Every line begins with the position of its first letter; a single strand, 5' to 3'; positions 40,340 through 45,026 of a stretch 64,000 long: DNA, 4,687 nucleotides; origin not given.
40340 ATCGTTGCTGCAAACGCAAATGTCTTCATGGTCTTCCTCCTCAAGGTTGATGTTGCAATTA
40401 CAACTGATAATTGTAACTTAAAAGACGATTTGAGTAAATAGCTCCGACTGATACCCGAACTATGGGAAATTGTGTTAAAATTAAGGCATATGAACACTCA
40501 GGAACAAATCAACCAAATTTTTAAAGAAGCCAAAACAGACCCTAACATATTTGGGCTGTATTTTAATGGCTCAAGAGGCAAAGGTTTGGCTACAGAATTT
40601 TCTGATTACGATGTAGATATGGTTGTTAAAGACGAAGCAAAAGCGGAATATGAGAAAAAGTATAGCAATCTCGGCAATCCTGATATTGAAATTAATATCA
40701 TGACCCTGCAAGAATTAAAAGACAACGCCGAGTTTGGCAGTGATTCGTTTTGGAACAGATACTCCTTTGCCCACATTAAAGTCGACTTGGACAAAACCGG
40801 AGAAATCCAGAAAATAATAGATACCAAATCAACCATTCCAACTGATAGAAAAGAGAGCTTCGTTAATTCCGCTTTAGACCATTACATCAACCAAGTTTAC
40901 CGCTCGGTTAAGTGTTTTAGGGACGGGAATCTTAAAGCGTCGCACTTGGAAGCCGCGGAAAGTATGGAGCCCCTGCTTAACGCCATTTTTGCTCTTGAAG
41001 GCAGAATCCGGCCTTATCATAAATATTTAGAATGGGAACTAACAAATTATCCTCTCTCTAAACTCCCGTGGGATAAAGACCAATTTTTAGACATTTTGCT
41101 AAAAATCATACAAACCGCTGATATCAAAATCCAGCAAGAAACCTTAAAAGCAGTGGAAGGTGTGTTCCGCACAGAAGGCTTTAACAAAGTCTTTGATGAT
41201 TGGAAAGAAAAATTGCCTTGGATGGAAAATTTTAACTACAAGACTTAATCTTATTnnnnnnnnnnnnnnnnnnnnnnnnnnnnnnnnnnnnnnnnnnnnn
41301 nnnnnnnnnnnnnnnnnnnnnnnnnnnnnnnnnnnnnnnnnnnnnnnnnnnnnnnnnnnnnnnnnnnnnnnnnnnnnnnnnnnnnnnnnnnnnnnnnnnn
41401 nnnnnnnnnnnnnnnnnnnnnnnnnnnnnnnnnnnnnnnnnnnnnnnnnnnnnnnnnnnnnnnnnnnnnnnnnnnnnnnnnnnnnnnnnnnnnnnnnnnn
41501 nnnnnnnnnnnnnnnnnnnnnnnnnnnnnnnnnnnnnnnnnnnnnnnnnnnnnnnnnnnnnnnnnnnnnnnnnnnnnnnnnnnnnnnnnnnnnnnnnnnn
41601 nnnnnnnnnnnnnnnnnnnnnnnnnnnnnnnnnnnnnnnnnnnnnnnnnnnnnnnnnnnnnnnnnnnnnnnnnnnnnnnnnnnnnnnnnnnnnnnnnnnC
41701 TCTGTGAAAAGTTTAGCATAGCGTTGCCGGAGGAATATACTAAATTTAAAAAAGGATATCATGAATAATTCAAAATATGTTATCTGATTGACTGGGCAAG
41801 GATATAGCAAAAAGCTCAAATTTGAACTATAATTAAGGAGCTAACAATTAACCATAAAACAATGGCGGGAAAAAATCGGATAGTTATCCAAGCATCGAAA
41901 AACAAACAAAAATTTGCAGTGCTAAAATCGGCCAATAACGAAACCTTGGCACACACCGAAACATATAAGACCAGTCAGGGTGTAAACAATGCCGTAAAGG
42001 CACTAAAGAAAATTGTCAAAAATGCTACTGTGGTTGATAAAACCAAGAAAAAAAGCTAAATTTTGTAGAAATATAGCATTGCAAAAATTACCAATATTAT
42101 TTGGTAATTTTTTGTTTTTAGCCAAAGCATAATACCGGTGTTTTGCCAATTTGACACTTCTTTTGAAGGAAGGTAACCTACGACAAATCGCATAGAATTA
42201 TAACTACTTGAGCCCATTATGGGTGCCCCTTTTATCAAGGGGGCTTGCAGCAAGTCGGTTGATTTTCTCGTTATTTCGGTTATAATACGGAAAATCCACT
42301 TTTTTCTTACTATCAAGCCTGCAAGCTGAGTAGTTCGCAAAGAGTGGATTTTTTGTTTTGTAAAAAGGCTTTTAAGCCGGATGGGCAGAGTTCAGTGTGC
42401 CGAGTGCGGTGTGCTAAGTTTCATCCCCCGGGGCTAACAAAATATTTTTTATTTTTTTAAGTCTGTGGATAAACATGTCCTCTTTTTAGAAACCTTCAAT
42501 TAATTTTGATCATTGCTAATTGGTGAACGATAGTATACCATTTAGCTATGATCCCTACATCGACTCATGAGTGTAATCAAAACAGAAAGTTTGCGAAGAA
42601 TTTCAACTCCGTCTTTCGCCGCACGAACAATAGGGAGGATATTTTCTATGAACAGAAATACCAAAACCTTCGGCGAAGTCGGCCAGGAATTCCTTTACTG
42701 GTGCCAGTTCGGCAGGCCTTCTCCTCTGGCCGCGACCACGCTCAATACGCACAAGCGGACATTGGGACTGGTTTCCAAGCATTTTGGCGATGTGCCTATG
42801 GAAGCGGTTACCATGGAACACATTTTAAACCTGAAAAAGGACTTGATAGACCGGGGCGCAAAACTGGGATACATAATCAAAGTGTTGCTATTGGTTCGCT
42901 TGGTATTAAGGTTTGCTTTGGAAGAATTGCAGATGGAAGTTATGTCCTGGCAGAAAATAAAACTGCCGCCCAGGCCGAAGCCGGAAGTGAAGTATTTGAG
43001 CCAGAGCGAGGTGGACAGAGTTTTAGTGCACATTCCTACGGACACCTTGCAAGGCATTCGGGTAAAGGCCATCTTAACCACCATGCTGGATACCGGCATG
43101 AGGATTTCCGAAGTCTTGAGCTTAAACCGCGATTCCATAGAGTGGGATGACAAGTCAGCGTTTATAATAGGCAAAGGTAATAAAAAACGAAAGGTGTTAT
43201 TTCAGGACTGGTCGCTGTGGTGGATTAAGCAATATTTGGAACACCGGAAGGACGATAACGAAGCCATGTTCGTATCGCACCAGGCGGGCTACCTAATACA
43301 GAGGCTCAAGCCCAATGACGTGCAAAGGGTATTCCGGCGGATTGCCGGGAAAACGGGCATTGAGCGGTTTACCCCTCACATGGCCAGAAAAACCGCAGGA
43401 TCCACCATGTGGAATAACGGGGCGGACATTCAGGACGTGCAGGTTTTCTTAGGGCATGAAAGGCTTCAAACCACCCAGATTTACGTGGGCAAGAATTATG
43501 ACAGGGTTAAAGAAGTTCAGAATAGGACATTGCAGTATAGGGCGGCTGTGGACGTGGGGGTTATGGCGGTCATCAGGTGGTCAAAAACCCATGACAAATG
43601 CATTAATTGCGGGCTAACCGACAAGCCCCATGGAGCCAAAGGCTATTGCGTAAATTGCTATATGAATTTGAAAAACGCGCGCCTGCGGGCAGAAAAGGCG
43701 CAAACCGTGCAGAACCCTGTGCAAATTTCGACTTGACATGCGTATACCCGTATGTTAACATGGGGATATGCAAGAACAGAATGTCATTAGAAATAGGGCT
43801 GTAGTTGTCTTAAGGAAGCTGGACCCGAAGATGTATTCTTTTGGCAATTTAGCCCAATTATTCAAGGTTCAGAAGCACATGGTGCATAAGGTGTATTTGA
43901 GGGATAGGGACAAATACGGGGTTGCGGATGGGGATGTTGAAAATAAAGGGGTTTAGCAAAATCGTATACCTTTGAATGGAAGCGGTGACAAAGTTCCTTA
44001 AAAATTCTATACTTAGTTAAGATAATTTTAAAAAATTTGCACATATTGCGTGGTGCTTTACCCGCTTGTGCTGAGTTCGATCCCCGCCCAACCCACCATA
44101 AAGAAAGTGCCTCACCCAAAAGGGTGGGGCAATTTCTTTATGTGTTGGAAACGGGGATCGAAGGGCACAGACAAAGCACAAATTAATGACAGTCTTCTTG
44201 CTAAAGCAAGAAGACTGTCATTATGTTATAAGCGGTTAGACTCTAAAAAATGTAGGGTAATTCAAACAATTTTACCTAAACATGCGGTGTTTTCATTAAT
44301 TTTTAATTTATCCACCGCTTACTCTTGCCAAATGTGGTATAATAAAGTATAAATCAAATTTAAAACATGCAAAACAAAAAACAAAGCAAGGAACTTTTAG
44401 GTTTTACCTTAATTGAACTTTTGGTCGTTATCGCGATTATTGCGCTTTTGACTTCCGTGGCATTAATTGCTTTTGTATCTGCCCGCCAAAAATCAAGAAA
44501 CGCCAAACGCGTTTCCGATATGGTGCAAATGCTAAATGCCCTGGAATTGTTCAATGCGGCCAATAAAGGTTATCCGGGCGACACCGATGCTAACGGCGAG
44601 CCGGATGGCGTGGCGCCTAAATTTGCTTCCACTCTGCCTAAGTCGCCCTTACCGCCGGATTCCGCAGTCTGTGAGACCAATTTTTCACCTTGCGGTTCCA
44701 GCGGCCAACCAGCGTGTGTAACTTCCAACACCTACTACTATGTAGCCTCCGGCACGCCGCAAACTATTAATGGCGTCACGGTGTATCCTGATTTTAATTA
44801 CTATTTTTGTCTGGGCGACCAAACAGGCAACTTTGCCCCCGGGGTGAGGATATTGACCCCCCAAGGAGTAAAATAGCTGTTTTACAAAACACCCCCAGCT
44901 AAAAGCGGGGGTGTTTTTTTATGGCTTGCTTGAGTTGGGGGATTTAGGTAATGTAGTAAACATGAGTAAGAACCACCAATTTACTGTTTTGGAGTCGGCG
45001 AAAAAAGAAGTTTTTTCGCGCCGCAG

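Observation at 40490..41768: Tandem antibiotic-type nucleotidyltransferase homologs (ANT(6)-like and Lnu(A)-like) beside an integrase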

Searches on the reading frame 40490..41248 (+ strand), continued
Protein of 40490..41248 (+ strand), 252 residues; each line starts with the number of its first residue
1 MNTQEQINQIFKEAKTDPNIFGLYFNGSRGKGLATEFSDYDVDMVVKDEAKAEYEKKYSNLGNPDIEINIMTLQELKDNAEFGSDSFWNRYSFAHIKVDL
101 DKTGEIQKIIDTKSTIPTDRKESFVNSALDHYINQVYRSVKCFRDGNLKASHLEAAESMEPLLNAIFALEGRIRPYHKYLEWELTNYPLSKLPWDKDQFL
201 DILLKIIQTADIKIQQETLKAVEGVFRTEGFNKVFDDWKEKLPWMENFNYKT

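Call 112: search_solved_structures(query=L002:10115-10597:+, max_evalue=1)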
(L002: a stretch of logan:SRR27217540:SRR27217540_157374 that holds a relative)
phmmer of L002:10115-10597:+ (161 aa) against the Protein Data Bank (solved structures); distinct sequences matched with E-value up to 1: 2.
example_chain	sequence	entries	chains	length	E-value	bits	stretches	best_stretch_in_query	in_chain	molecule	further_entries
9sra_Bl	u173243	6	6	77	0.38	14.1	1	15-71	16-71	Large ribosomal subunit protein eL20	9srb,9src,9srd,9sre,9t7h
5mww_A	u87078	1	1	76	0.98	12.8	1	63-119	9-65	RNA polymerase sigma factor SigA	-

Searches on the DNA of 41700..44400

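Call 41: search_rna_families(source=window, start=41700, end=44400, threshold=evalue, max_evalue=10, show_alignments=3)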
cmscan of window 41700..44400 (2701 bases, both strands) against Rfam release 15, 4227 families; matches with E-value up to 10: 11.
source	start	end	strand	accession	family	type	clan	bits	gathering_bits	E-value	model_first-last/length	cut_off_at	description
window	44173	44228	+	RF04352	Plastid-psbA-4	Cis-reg;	CL00153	33.5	56.8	0.002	1-61/61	no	Plastid-psbA-4 3UTR RNA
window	44183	44227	-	RF04352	Plastid-psbA-4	Cis-reg;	CL00153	31.6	56.8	0.0059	1-61/61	no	Plastid-psbA-4 3UTR RNA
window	42416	42514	-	RF02426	SpF03_sRNA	Gene; sRNA;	-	23.9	50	1.7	1-106/106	no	Streptococcus sRNA SpF03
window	42281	42361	+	RF04343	Plastid-psbA-2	Cis-reg;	CL00153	20.3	55.8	1.6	1-60/60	no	Plastid-psbA-2 3UTR RNA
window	44136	44221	+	RF02377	SurA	Gene; sRNA;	-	20.2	100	0.014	1-279/279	no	SurA sRNA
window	44101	44163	-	RF02377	SurA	Gene; sRNA;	-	19.7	100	0.019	1-279/279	no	SurA sRNA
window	42282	42361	+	RF04049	MIR7127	Gene; miRNA;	-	18.7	100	3.4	1-132/132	no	MIR7127 microRNA precursor family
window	44185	44222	-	RF00130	mir-192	Gene; miRNA;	-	18.2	54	0.97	20-56/76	no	mir-192/215 microRNA precursor family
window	42292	42351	+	RF03989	mir-7950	Gene; miRNA;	-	17.4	82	5.8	1-59/59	no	mir-7950 microRNA precursor family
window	44185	44249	-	RF02377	SurA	Gene; sRNA;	-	17.2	100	0.11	1-279/279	no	SurA sRNA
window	44102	44136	+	RF02744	Rev39_5p_UTR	Cis-reg;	-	10.8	88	4.9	193-228/300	no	Soft rot Enterobacteriaceae Rev 39 5'UTR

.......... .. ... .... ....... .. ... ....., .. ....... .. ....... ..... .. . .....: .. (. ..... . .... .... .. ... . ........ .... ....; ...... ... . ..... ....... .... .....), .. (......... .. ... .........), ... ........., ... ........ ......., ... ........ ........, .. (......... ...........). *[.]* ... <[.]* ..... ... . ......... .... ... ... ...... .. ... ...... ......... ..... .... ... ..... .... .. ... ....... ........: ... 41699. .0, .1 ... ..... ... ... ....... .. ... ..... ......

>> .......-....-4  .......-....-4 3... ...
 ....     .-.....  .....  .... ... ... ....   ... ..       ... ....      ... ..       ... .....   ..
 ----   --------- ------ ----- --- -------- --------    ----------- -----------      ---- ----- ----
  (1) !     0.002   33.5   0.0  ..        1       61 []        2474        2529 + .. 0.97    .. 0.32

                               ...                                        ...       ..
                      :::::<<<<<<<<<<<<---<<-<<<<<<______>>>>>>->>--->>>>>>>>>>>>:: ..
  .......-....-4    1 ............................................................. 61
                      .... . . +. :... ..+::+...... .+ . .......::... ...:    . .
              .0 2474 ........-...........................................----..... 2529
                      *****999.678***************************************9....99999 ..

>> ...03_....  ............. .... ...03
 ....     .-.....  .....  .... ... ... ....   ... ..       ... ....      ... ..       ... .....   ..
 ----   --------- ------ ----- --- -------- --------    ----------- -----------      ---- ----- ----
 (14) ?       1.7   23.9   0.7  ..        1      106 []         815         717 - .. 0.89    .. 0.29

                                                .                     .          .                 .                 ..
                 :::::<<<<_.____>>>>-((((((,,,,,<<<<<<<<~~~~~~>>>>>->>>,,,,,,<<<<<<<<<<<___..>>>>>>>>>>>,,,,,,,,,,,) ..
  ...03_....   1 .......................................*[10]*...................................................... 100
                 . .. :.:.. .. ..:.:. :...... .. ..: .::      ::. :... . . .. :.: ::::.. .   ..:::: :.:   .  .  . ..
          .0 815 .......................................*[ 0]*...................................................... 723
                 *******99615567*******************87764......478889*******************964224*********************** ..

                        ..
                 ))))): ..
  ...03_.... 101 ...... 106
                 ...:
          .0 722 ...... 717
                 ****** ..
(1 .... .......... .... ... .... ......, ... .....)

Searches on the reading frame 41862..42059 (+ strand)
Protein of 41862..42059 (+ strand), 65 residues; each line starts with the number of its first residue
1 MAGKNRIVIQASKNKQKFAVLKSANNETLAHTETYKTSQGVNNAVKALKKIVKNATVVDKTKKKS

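Call 3: search_protein_families(library=pfam, proteins=[window:41862-42059:+], max_evalue=0.01)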
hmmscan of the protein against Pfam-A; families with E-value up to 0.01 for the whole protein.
window:41862-42059:+ (65 aa): 2 families
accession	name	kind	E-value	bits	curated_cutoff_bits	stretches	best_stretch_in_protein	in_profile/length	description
PF07411.17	DUF1508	-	1.1e-08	35.2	22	1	13-59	2-48/48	Domain of unknown function (DUF1508)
PF18798.6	LPD3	-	0.0093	16.6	27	0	16-63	30-74/114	Large polyvalent protein-associated domain 3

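Call 4: search_protein_families(library=ncbifam, proteins=[window:41862-42059:+], max_evalue=0.01)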
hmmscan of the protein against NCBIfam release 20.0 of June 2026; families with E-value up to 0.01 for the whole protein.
window:41862-42059:+ (65 aa): 0 families

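Call 58: search_protein_families(library=padloc, proteins=[window:41862-42059:+], max_evalue=0.01)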
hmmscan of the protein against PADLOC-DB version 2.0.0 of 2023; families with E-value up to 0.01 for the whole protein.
window:41862-42059:+ (65 aa): 0 families

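Call 95: search_protein_families(library=phrogs, proteins=[window:41862-42059:+], max_evalue=0.001)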
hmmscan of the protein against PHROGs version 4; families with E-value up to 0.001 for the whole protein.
window:41862-42059:+ (65 aa): 1 family
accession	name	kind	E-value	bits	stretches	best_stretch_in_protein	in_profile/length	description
phrog_1422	-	unknown function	0.00014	22.9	1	9-61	8-60/110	-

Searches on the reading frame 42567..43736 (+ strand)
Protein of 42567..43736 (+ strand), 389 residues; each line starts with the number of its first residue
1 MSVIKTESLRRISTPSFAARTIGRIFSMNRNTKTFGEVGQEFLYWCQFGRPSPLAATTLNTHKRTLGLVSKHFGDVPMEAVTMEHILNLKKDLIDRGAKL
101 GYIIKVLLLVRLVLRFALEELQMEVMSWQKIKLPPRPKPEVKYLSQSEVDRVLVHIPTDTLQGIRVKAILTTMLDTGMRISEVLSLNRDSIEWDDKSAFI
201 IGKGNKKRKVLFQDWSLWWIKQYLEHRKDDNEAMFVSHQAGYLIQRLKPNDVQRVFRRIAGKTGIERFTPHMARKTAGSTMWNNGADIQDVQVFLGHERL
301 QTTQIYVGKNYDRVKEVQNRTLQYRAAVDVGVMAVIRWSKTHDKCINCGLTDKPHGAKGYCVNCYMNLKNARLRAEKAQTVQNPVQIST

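Call 3: search_protein_families(library=pfam, proteins=[window:42567-43736:+], max_evalue=0.01)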
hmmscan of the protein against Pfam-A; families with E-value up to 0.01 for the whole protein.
window:42567-43736:+ (389 aa): 1 family
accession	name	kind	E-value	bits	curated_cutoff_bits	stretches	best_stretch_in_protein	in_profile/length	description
PF00589.27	Phage_integrase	-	1.4e-39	136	27.1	1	143-311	2-170/172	Phage integrase family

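Call 4: search_protein_families(library=ncbifam, proteins=[window:42567-43736:+], max_evalue=0.01)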
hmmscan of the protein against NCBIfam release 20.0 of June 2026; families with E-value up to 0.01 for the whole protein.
window:42567-43736:+ (389 aa): 10 families
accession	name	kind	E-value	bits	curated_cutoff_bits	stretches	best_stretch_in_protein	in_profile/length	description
NF040815.2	recomb_XerA_Arch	equivalog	1.9e-47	162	220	1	56-317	14-262/263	site-specific tyrosine recombinase/integron integrase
TIGR02225.1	recomb_XerD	equivalog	4.8e-41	141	329.6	1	54-320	13-285/290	site-specific tyrosine recombinase XerD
TIGR02224.1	recomb_XerC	equivalog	3.2e-40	138.4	335.15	1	65-319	24-287/295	tyrosine recombinase XerC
NF001399.0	PRK00283.1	subfamily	4e-39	134.6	279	1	54-319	22-293/300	tyrosine recombinase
NF002331.0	PRK01287.1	subfamily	3.5e-27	95.3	371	1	129-321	126-324/365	site-specific tyrosine recombinase XerC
NF003462.0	PRK05084.1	equivalog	5.5e-23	81.3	267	1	165-320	196-355/360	tyrosine recombinase XerS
TIGR02249.1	integrase_gron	subfamily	1.2e-15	57.7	265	2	247-307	237-298/315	integron integrase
NF011946.0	PRK15417.1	equivalog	1.5e-09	37.5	435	1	248-307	253-313/337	integron integrase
NF007370.0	PRK09870.1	subfamily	7.9e-09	35.4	221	1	142-321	11-191/200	tyrosine-type DNA invertase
NF007371.0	PRK09871.1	subfamily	2.2e-08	33.9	222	1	142-320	5-185/198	tyrosine-type DNA invertase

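Call 83: find_related_loci(query=window:42648-43733:+, collection=metagenome_contigs, flank=8000)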
Query window:42648-43733:+ (362 aa) in metagenome_contigs; peptide patterns used: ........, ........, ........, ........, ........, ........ (x = any residue, [..] = any of these).
39 stretches matched a pattern; 6 encode a relative of the query (tblastn E <= 1e-3); 6 distinct loci.
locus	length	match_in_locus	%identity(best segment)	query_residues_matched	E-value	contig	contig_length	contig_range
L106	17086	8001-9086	72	1-362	0e+0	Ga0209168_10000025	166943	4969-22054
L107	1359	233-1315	74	1-362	0e+0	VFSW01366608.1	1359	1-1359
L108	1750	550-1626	66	1-362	0e+0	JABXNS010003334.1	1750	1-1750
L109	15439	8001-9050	64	1-351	3e-166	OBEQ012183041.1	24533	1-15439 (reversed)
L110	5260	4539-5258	68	1-240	5e-114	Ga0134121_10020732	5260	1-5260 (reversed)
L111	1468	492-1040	32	132-313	8e-20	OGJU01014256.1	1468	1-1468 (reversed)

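Call 92: find_related_loci(query=window:42648-43733:+, collection=viral_contigs, flank=10000)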
Query window:42648-43733:+ (362 aa) in viral_contigs; peptide patterns used: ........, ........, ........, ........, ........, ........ (x = any residue, [..] = any of these).
2 stretches matched a pattern, but none encodes a relative of the query by tblastn (E <= 1e-3).

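Call 95: search_protein_families(library=phrogs, proteins=[window:42648-43736:+], max_evalue=0.001)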
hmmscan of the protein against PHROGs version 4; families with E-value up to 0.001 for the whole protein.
window:42648-43736:+ (362 aa): 3 families
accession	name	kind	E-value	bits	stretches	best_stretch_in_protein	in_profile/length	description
phrog_1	-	integration and excision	5.4e-43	149.1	1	4-280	162-433/611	integrase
phrog_216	-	integration and excision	2.5e-35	123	1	111-291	50-233/301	integrase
phrog_7269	-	integration and excision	3.6e-06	27.8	1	219-288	7-75/89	integrase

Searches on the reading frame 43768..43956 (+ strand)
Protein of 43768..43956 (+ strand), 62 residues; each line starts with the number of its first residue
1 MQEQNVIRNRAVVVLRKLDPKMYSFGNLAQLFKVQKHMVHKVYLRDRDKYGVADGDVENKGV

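Call 45: search_protein_families(library=pfam, proteins=[window:43768-43956:+], max_evalue=0.001)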
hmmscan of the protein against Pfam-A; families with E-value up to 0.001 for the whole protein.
window:43768-43956:+ (62 aa): 0 families

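Call 95: search_protein_families(library=phrogs, proteins=[window:43768-43956:+], max_evalue=0.001)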
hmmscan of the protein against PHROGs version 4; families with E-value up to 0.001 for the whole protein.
window:43768-43956:+ (62 aa): 0 families

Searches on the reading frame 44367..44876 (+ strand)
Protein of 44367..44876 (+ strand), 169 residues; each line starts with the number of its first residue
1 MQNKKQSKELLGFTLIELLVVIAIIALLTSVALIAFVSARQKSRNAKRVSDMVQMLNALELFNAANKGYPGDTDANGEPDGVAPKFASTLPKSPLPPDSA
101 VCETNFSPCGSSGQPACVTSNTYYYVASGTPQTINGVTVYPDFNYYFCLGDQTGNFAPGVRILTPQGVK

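Call 45: search_protein_families(library=pfam, proteins=[window:44367-44876:+], max_evalue=0.001)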
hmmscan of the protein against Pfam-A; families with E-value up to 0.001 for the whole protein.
window:44367-44876:+ (169 aa): 1 family
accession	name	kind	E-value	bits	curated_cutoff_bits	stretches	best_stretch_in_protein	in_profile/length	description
PF07963.17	N_methyl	-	3.6e-05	23.6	21.2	1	12-33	6-27/27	Prokaryotic N-terminal methylation motif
